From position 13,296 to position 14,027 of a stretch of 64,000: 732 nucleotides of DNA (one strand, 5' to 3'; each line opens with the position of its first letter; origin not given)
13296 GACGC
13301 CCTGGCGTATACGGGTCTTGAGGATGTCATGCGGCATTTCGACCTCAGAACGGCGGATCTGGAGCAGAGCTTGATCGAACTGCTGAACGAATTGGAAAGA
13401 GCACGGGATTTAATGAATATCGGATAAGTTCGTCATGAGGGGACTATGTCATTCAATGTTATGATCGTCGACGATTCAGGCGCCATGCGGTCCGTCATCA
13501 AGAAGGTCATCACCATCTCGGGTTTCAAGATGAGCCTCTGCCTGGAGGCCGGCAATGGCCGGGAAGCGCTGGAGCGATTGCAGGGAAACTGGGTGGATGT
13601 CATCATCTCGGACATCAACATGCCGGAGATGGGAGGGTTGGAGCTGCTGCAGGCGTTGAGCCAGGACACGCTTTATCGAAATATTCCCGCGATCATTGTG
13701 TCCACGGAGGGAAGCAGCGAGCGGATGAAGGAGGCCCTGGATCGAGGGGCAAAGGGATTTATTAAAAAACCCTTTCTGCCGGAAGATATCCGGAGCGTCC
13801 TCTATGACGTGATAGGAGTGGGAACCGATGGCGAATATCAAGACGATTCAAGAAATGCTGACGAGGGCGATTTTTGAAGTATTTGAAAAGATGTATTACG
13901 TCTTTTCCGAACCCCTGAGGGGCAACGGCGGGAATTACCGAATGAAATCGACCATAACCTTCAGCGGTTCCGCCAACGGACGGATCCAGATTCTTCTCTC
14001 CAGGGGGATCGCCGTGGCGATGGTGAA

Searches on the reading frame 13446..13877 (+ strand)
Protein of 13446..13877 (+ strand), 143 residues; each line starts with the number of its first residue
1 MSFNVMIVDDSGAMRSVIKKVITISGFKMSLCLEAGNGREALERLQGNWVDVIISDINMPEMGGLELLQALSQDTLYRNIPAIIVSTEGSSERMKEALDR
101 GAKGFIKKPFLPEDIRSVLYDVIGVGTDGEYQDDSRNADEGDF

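Call 23: search_protein_families(library=pfam, proteins=[window:13446-13877:+], max_evalue=0.001)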
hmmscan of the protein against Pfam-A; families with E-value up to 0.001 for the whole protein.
window:13446-13877:+ (143 aa): 1 family
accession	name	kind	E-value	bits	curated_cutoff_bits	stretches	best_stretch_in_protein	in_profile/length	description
PF00072.30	Response_reg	-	5.3e-27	94.6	30.2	1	5-118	1-109/111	Response regulator receiver domain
